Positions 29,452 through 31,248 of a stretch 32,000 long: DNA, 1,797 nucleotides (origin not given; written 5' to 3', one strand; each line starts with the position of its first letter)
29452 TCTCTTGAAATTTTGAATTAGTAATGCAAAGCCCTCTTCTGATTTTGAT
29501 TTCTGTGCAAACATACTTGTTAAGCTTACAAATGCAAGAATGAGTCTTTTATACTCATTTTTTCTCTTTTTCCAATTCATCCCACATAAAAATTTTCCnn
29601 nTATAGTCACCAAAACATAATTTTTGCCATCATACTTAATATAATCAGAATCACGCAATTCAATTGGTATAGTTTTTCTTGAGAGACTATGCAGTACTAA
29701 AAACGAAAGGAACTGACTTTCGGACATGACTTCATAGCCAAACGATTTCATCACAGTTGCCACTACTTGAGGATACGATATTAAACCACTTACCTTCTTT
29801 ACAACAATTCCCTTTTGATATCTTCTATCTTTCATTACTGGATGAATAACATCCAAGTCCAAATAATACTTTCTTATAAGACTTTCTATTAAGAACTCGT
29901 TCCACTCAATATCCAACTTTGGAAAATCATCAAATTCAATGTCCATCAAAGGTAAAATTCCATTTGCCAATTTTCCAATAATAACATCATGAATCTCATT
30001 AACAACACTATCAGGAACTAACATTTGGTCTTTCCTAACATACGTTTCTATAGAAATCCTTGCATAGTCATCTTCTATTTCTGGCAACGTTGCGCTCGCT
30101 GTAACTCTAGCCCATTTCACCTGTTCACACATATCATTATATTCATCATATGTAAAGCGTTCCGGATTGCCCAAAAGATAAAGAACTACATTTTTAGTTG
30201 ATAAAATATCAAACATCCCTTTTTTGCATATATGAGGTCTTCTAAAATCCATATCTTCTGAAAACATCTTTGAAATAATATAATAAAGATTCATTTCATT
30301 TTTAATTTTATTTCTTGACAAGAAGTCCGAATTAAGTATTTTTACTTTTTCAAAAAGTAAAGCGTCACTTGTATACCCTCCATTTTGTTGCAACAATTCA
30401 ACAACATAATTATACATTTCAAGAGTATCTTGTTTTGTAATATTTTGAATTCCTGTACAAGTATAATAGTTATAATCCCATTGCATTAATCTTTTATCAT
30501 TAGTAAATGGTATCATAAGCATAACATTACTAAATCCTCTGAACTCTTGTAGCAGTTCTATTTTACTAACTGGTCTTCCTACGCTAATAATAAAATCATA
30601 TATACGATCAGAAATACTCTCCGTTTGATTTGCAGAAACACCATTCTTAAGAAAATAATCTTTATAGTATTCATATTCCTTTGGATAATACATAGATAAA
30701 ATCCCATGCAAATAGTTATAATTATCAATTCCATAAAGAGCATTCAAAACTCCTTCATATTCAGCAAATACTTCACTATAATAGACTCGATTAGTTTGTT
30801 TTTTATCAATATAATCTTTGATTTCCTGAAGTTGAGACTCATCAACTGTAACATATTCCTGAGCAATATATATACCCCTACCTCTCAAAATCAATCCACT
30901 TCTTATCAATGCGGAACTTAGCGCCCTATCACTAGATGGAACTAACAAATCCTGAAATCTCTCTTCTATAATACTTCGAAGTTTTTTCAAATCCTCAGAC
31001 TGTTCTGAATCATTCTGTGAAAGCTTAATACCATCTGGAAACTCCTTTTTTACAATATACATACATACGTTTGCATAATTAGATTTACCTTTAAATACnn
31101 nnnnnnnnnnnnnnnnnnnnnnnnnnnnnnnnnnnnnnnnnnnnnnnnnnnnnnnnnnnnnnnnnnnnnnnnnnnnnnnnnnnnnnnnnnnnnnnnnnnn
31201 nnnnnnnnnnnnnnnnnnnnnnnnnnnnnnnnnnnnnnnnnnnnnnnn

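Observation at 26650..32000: AT-rich island with a four-gene, co-directional methyltransferase-associated module of otherwise unrecognisable proteins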

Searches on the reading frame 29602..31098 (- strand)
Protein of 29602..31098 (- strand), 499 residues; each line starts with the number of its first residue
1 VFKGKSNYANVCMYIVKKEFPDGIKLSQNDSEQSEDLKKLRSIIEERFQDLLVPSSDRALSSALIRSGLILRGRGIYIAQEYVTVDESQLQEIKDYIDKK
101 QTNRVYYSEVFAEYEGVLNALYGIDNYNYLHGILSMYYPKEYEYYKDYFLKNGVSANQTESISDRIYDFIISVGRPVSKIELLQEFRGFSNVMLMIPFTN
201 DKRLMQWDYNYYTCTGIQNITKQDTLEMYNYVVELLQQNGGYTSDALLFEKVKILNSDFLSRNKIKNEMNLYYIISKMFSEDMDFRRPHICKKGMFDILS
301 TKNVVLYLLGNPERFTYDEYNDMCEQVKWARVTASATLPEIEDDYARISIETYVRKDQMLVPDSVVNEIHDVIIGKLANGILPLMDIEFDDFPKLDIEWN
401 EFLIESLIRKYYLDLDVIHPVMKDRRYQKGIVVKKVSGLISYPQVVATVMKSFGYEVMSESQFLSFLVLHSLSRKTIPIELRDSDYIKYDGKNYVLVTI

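Call 27: find_related_loci(query=A2, collection=genome_contigs, flank=10000)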
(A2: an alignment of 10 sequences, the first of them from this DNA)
Query A2 (499 aa) in genome_contigs; peptide patterns used: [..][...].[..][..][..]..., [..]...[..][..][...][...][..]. (x = any residue, [..] = any of these).
132 stretches matched a pattern; 14 encode a relative of the query (tblastn E <= 1e-3); 14 distinct loci.
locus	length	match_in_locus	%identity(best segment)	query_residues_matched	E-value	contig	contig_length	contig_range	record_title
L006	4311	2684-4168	60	3-497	0e+0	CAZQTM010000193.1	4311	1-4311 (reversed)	MAG TPA_asm: uncultured Lachnospiraceae bacterium isolate SRP192927_co4_429 genome assembly, contig: NODE_60055_length_4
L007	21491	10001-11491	55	1-497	0e+0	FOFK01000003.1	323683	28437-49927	Lachnospiraceae bacterium RM5 genome assembly, contig: IE08DRAFT_scaffold00002.2, whole genome shotgun sequence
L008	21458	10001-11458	40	3-492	7e-112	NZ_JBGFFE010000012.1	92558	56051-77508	Clostridium lapidicellarium strain MT-113 Scaffold12, whole genome shotgun sequence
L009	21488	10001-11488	37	1-496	2e-107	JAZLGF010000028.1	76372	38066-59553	MAG: Lachnospiraceae bacterium isolate T1900044999_TA20190061.MAGScoT_cleanbin_000004 SGB_4273_k141_280749, whole genome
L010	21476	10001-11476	36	1-497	7e-107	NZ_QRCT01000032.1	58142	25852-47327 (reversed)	Anaerosacchariphilus polymeriproducens strain MCWD5 MCWD5.32, whole genome shotgun sequence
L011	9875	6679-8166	34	1-496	7e-106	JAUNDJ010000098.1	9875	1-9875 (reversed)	MAG: Bacillota bacterium isolate S22M_St_77 NODE_3588_length_9875_cov_12.773116, whole genome shotgun sequence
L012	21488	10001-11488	38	1-497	2e-118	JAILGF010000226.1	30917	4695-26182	MAG: Lachnospiraceae bacterium isolate RUI091 k141_15461547_flag=0_multi=32.0168_len=30917, whole genome shotgun sequenc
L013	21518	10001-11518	32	3-485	2e-91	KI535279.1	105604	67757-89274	Eubacterium brachy ATCC 33089 genomic scaffold Scaffold2, whole genome shotgun sequence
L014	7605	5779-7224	34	1-481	3e-80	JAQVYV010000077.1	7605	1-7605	MAG: Eubacteriales bacterium isolate STF2_158 NODE_32054_length_7605_cov_3.518588_Sandtown_F2, whole genome shotgun sequ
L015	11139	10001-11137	35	1-385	2e-71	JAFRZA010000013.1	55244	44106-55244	MAG: Erysipelotrichaceae bacterium isolate RGIG2927 Goat_Omasum.Co__c471335, whole genome shotgun sequence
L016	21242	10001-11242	33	69-481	5e-67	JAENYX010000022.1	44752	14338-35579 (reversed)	MAG: Clostridium thermobutyricum isolate BL5_bin.9 BL5_bin9_NODE_233_length_44752_cov_21.477236, whole genome shotgun se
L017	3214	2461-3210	34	1-253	8e-38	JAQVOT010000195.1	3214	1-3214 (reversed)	MAG: Eubacteriales bacterium isolate STF1_187 NODE_141461_length_3214_cov_2.131843_Sandtown_F1, whole genome shotgun seq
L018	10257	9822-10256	37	1-147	4e-19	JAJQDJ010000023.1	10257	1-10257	MAG: Erysipelotrichaceae bacterium isolate MI.10_11 NODE_1407_length_10257_cov_13.164968, whole genome shotgun sequence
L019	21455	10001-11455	36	5-494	1e-95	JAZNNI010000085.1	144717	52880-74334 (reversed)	MAG: Clostridia bacterium isolate T1900044657_TS20190123.MAGScoT_cleanbin_000020 SGB_1486_k141_2473954, whole genome sho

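Call 40: search_protein_families(library=pfam, proteins=[L008:5459-6403:+, L008:6723-7121:+, L008:7489-7950:+, L008:11738-12202:+, L008:12524-13201:+, L008:13318-14223:+, L013:5368-6861:+, L013:6912-7715:+, L013:12500-13549:+, L013:13560-14378:+], max_evalue=0.01)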
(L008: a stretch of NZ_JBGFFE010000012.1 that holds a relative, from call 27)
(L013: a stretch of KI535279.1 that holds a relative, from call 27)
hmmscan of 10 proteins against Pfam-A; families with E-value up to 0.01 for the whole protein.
L008:5459-6403:+ (314 aa): 0 families

L008:6723-7121:+ (132 aa): 4 families
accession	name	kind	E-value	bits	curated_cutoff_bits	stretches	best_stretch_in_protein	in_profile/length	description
PF13443.12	HTH_26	-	8.8e-10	39.1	22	1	23-85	1-61/63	Cro/C1-type HTH DNA-binding domain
PF20317.4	HTH_60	-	0.00017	22.4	24.1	1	19-73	5-59/140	Helix-turn-helix domain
PF13744.12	HTH_37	-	0.0003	21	27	1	17-59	16-58/80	Helix-turn-helix domain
PF01381.28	HTH_3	-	0.00097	19.6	23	1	27-80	4-54/55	Helix-turn-helix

L008:7489-7950:+ (153 aa): 0 families

L008:11738-12202:+ (154 aa): 6 families
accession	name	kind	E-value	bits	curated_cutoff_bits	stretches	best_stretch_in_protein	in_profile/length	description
PF12900.13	Pyridox_ox_2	-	2e-18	67.1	27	1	16-151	4-139/140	Pyridoxamine 5'-phosphate oxidase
PF01243.27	PNPOx_N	-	2.2e-17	64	28.1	1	19-149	7-117/120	Pyridoxamine 5'-phosphate oxidase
PF16242.11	Pyrid_ox_like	-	0.00014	21.9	28.8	1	18-80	7-71/149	Pyridoxamine 5'-phosphate oxidase like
PF04299.18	FMN_bind_2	-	0.0023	18.1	22.4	1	16-147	14-158/168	Putative FMN-binding domain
PF13883.13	CREG_beta-barrel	-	0.0053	17.2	27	1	18-148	11-148/167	CREG, beta-barrel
PF13113.11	DUF3970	-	0.0083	16.8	21.1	0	107-142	12-45/55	Protein of unknown function (DUF3970)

L008:12524-13201:+ (225 aa): 2 families
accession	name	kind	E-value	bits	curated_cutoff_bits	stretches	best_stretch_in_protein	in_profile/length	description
PF00072.30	Response_reg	-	2.3e-26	92.6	30.2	1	4-112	1-110/111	Response regulator receiver domain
PF00486.34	Trans_reg_C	-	2.2e-25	89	26.2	1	149-222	1-77/77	Transcriptional regulatory protein, C terminal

L008:13318-14223:+ (301 aa): 4 families
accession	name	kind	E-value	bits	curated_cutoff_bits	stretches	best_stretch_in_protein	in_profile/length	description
PF00005.33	ABC_tran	-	5.4e-31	108.5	25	1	20-158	1-137/137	ABC transporter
PF13304.12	AAA_21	-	2.3e-16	61.2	27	2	97-192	200-302/304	AAA domain, putative AbiEii toxin, Type IV TA system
PF13476.12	AAA_23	-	0.0014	19.8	27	1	24-62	14-51/201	AAA domain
PF13175.12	AAA_15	-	0.0067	16.5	32.1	0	26-50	20-43/374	AAA ATPase domain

L013:5368-6861:+ (497 aa): 0 families

L013:6912-7715:+ (267 aa): 0 families

L013:12500-13549:+ (349 aa): 2 families
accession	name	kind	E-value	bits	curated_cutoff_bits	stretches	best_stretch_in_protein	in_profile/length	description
PF13280.12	WYL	-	5.7e-11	42.7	21.8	1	144-215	5-69/70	WYL domain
PF16902.11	FokI_D3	-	3.1e-05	24.2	29.2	1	6-62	9-64/69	FokI, D3 domain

L013:13560-14378:+ (272 aa): 0 families

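Call 73: search_protein_families(library=padloc, proteins=[L010:3516-5096:+, L015:3719-5287:+, L010:11499-12281:+, L009:11501-12709:+, L012:11509-12735:+, L011:8181-9347:+, L009:13730-16474:+, L012:13928-14968:+, L019:1878-2627:+], max_evalue=0.001)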
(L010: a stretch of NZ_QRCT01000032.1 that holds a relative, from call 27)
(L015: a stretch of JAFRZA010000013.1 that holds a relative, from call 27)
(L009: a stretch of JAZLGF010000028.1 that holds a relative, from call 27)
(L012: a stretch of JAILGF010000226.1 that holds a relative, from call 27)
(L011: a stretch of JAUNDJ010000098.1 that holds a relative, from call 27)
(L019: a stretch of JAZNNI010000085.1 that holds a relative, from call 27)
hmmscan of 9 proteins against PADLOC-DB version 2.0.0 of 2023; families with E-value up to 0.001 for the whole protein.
L010:3516-5096:+ (526 aa): 3 families
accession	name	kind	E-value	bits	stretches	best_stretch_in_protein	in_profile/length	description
PDLC03504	REase_II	-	4.3e-32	109.7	1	4-480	6-480/540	Type II restriction enzyme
PDLC03477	REase_II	-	2.9e-11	40.7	1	359-512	431-598/616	Type II restriction enzyme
PDLC03394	REase_II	-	0.00011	18.7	1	68-171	71-167/684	Type II nicking endonuclease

L015:3719-5287:+ (522 aa): 3 families
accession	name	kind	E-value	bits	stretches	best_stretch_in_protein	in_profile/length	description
PDLC03504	REase_II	-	1.6e-30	104.4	1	7-464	6-469/540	Type II restriction enzyme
PDLC03477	REase_II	-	7.5e-11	39.3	1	364-509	439-598/616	Type II restriction enzyme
PDLC03394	REase_II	-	3.6e-05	20.4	1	70-186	70-181/684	Type II nicking endonuclease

L010:11499-12281:+ (260 aa): 3 families
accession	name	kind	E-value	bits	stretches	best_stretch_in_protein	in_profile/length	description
PDLC04132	HNH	-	2.2e-88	294.1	1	4-259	24-273/286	-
PDLC03546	HNH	-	1.7e-55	186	2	108-258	130-277/282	Type II restriction enzyme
PDLC03529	REase_II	-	2.5e-08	31.5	1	148-257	280-380/389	Type II restriction enzyme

L009:11501-12709:+ (402 aa): 2 families
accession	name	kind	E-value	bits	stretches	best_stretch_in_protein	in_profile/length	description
PDLC03479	REase_II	-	7.5e-78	260.5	1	15-399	12-375/376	Type II restriction enzyme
PDLC03446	REase_II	-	3.4e-28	96.8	1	7-211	6-228/237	Type II restriction enzyme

L012:11509-12735:+ (408 aa): 2 families
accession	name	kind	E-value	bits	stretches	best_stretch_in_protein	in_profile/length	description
PDLC03479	REase_II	-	8.7e-80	266.9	1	13-396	14-374/376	Type II restriction enzyme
PDLC03446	REase_II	-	3.6e-31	106.6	1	3-207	6-228/237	Type II restriction enzyme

L011:8181-9347:+ (388 aa): 2 families
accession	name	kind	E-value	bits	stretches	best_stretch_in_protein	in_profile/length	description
PDLC03479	REase_II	-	1.6e-84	282.5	1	13-383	10-373/376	Type II restriction enzyme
PDLC03446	REase_II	-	2e-33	114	1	3-212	3-229/237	Type II restriction enzyme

L009:13730-16474:+ (914 aa): 7 families
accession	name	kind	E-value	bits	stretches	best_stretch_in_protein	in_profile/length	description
PDLC00132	GajB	-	1e-11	42.2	2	700-810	213-321/625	UrvD helicase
PDLC00129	GajB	-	2.3e-09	34.4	1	700-790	225-310/594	UrvD helicase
PDLC00122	GajB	-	7e-09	33.1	2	828-903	406-486/502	UrvD helicase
PDLC00106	GajB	-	5.7e-07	26.4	0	238-291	6-58/577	UrvD helicase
PDLC03802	RTasHel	-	6.2e-07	26.6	1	699-789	190-274/675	DRT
PDLC00123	GajB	-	7.2e-07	26.2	1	700-816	175-287/540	UrvD helicase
PDLC00130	GajB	-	3e-06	23.8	0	700-790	204-292/589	UrvD helicase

L012:13928-14968:+ (346 aa): 4 families
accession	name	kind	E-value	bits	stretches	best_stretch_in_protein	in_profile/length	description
PDLC04925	PDC-S14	-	5.1e-18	63.1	1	11-183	19-188/301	-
PDLC04923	PDC-S14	-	1.2e-11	42.3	1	15-184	31-198/320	-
PDLC04922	PDC-S14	-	1.6e-10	38.7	1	54-186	49-172/305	-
PDLC04924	PDC-S14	-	8.5e-08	30.2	1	32-170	28-160/280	-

L019:1878-2627:+ (249 aa): 1 family
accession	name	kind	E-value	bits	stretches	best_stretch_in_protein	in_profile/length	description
PDLC03470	REase_II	-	4e-34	116.4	1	3-226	5-241/266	Type II restriction enzyme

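Call 74: search_protein_families(library=pfam, proteins=[L010:3516-5096:+, L015:3719-5287:+, L010:11499-12281:+, L009:11501-12709:+, L012:11509-12735:+, L011:8181-9347:+, L009:13730-16474:+, L012:13928-14968:+, L019:1878-2627:+], max_evalue=0.01)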
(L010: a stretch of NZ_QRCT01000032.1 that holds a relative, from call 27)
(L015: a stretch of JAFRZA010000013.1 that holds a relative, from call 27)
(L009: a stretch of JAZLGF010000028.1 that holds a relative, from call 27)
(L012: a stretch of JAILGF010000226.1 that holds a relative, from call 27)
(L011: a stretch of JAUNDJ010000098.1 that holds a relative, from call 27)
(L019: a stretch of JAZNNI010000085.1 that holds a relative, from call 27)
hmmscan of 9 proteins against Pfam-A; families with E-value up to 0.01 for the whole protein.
L010:3516-5096:+ (526 aa): 3 families
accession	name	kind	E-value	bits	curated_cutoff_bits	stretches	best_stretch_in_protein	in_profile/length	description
PF09254.17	FokI_cleav_dom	-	4.1e-16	59.4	25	1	362-512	26-183/188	FokI, cleavage domain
PF09491.16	RE_AlwI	-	1.9e-09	37.5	23.1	1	75-274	2-199/441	AlwI restriction endonuclease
PF11564.14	BpuJI_N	-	6.2e-07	29.4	25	1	78-263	77-253/278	Restriction endonuclease BpuJI - N terminal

L015:3719-5287:+ (522 aa): 1 family
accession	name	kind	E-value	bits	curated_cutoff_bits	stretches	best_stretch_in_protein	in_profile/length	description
PF09254.17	FokI_cleav_dom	-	3.3e-13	49.9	25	1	360-512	27-186/188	FokI, cleavage domain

L010:11499-12281:+ (260 aa): 1 family
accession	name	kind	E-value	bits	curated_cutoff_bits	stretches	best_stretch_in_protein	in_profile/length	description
PF13391.12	HNH_2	-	9.6e-14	51.4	21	1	152-205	1-66/66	HNH endonuclease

L009:11501-12709:+ (402 aa): 1 family
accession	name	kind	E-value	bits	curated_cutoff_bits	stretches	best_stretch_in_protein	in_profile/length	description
PF20731.2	RE_NgoFVII_C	-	3.5e-10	40.5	23.8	1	260-378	17-129/131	NgoFVII C-terminal B3-like DNA-binding domain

L012:11509-12735:+ (408 aa): 1 family
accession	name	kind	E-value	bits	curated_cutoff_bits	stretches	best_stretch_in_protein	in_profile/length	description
PF20731.2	RE_NgoFVII_C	-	9.4e-10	39.1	23.8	1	258-377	17-130/131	NgoFVII C-terminal B3-like DNA-binding domain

L011:8181-9347:+ (388 aa): 1 family
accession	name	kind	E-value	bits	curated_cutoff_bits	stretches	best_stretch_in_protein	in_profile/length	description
PF20731.2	RE_NgoFVII_C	-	7.2e-10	39.4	23.8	1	247-365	18-130/131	NgoFVII C-terminal B3-like DNA-binding domain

L009:13730-16474:+ (914 aa): 4 families
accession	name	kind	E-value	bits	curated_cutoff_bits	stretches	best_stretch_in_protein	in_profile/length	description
PF01443.25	Viral_helicase1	-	3.4e-08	34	21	1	692-888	50-227/228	Viral superfamily 1 RNA helicase core domain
PF00580.27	UvrD-helicase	-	6.5e-07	29.7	23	2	469-763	59-265/271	UvrD/REP helicase N-terminal domain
PF13245.12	AAA_19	-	0.00013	22.6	25.1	0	249-292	11-52/134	AAA domain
PF05729.18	NACHT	-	0.0098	16.2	26.7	0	252-295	3-47/167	NACHT domain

L012:13928-14968:+ (346 aa): 0 families

L019:1878-2627:+ (249 aa): 1 family
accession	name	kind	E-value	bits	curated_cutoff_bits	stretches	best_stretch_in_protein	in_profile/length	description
PF09553.16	RE_Eco47II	-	6.4e-86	287.5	25.9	1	4-206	1-201/202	Eco47II restriction endonuclease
